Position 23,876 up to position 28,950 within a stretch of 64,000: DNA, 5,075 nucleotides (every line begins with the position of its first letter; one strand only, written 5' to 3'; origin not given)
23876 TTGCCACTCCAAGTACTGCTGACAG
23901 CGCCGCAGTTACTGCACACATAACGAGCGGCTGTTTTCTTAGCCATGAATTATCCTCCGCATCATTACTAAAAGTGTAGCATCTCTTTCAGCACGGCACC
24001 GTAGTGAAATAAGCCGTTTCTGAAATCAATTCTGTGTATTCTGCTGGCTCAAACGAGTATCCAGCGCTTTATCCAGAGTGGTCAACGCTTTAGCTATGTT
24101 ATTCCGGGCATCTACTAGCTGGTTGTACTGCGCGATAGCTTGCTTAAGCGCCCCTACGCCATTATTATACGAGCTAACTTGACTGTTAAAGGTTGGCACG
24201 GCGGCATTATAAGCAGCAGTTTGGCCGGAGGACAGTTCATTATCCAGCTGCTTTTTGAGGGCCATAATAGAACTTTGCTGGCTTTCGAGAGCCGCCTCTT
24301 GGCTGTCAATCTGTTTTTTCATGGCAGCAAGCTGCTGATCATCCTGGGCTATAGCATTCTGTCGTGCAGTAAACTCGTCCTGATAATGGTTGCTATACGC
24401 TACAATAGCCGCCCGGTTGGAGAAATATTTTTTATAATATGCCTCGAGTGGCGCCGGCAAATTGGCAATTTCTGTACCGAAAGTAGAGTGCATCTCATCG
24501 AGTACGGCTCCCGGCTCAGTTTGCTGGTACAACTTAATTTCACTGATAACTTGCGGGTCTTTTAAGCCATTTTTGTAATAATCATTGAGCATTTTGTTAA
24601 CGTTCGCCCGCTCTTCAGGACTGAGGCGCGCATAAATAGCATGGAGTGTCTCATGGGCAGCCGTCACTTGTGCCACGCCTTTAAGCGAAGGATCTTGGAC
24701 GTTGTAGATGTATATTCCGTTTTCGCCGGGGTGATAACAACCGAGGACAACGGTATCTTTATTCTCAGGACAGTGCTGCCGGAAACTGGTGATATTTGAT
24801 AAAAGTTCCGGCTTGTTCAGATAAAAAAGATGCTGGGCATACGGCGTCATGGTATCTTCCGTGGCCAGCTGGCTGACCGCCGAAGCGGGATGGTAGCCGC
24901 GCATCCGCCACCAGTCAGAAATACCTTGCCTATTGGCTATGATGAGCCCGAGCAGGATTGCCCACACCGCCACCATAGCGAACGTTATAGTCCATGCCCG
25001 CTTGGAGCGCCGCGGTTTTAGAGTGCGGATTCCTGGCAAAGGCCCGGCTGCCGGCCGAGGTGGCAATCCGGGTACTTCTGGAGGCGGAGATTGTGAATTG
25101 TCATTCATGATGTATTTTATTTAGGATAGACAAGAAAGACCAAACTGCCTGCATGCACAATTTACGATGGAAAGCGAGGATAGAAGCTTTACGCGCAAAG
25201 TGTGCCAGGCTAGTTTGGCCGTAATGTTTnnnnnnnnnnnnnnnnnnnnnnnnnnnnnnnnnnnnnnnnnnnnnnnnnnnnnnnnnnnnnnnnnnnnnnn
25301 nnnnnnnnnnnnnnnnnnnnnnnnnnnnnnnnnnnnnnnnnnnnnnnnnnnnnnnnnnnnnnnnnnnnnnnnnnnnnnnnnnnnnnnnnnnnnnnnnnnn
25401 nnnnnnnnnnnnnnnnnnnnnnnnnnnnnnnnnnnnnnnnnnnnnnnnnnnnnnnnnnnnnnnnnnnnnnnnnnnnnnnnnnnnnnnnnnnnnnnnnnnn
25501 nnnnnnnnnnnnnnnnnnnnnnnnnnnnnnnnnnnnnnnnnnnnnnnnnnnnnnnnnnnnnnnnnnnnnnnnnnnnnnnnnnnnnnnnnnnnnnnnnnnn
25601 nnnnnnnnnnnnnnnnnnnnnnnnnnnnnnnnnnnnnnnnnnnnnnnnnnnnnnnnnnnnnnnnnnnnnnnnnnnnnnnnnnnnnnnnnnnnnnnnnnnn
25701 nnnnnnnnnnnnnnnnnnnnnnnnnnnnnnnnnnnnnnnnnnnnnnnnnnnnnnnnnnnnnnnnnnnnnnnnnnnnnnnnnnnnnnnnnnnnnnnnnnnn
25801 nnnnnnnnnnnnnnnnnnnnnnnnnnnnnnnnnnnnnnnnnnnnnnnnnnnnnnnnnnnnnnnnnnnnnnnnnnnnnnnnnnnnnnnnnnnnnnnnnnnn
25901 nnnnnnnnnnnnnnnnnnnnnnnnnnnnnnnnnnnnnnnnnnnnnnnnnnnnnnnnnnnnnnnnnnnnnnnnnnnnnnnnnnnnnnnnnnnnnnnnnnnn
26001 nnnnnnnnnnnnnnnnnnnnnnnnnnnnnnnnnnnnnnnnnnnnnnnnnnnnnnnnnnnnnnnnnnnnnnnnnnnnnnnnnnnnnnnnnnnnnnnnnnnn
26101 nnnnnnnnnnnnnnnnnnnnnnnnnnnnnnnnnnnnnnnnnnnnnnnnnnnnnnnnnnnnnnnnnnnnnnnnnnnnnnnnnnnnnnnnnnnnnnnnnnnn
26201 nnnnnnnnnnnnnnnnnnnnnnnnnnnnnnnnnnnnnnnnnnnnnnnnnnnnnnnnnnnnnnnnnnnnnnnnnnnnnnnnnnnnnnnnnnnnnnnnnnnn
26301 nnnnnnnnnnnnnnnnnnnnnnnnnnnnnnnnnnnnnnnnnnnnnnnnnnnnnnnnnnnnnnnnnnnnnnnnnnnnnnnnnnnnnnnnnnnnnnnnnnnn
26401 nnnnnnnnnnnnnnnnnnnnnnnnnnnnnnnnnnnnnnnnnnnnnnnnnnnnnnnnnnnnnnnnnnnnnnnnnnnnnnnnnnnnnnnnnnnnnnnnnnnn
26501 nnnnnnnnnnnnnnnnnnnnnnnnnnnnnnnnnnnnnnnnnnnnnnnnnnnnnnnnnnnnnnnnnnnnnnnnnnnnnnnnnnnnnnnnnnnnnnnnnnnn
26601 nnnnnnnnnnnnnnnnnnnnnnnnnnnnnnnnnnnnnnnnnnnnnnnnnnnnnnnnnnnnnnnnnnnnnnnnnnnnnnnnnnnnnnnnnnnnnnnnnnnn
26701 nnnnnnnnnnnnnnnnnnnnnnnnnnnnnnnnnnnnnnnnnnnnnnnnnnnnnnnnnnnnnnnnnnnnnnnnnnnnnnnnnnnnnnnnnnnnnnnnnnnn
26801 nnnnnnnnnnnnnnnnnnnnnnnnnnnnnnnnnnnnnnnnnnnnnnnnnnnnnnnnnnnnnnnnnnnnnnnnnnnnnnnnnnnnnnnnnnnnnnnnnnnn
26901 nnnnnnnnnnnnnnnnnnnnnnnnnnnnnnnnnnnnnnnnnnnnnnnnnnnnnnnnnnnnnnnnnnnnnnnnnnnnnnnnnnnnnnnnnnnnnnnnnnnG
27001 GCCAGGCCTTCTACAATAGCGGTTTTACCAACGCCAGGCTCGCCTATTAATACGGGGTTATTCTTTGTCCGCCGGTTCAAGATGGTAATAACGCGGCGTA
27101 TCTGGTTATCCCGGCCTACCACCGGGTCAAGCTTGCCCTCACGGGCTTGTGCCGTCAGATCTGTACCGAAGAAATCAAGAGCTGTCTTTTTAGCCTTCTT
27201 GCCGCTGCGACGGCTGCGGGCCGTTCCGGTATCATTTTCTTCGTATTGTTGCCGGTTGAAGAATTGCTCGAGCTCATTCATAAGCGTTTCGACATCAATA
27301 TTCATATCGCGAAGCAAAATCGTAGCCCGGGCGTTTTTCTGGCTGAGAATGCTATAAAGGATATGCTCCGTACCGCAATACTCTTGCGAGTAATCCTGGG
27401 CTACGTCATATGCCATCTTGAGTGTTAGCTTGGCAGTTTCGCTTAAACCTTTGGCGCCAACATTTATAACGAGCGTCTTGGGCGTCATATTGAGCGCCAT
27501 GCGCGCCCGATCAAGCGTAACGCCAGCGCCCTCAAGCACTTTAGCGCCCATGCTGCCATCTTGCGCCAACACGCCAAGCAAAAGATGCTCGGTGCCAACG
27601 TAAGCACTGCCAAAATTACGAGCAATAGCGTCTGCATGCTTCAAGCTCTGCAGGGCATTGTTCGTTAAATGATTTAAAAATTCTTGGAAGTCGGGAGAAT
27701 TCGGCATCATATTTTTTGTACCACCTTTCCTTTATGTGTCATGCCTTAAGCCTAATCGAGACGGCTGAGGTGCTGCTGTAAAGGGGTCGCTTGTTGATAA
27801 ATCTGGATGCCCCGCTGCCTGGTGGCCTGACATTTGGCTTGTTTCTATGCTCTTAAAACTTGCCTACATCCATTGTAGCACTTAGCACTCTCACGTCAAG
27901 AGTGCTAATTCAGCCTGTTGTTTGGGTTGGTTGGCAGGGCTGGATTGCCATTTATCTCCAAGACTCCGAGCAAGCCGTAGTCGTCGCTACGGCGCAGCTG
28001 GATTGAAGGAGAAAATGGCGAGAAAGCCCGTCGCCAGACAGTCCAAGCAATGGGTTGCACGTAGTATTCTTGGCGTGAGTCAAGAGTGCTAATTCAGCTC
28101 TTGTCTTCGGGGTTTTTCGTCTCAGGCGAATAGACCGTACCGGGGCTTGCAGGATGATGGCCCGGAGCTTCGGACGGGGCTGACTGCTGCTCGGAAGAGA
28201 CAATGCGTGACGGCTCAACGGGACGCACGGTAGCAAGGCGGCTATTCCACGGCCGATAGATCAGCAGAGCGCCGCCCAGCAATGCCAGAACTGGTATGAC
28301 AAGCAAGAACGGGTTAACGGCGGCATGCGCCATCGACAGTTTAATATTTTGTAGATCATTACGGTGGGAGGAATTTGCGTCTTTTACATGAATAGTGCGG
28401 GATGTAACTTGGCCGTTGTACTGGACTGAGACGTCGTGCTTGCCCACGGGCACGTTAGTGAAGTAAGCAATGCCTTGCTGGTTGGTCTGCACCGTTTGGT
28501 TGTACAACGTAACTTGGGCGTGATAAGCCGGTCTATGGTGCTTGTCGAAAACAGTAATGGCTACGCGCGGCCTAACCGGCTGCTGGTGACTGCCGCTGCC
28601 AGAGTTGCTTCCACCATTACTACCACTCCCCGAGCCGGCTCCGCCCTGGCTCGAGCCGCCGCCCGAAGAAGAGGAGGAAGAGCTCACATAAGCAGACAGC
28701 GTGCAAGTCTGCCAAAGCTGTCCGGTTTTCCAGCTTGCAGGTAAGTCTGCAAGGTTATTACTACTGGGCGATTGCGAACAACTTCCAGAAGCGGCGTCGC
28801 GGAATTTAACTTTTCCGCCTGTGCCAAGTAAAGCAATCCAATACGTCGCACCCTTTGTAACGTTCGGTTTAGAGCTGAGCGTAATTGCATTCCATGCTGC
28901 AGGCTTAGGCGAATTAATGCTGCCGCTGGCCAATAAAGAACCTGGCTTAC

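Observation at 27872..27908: Second perfect CIRCE with the same promoter architecture upstream of clpC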

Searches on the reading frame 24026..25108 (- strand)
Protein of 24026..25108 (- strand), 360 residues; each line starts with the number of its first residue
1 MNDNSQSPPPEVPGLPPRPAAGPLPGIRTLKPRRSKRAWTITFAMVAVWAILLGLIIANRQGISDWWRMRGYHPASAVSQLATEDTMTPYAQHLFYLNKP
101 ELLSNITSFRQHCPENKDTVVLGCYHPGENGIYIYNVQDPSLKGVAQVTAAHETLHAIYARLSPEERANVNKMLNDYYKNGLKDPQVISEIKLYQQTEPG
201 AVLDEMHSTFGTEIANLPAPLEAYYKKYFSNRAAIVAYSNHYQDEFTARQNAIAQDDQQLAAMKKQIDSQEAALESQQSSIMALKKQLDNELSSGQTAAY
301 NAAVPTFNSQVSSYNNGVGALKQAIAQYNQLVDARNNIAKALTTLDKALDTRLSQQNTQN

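Call 5: search_protein_families(library=ncbifam, proteins=[window:24026-25108:-])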
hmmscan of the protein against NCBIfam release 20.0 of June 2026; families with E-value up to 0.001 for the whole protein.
window:24026-25108:- (360 aa): 2 families
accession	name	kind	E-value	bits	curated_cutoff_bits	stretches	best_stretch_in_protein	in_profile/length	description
NF051443.1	NheC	equivalog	4.7e-05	22.8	420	1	229-338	114-223/352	non-hemolytic enterotoxin subunit C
NF045487.1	ASRP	equivalog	0.0004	19.1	300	1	242-350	367-470/593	archaea-specific SMC-related protein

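Call 8: search_protein_families(library=pfam, proteins=[window:24026-25108:-])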
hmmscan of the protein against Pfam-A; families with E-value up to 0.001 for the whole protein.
window:24026-25108:- (360 aa): 0 families

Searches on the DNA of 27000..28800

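Call 11: search_rna_families(source=window, start=27000, end=28800, threshold=evalue, max_evalue=1)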
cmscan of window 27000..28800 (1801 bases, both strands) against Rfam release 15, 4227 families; matches with E-value up to 1: 0.
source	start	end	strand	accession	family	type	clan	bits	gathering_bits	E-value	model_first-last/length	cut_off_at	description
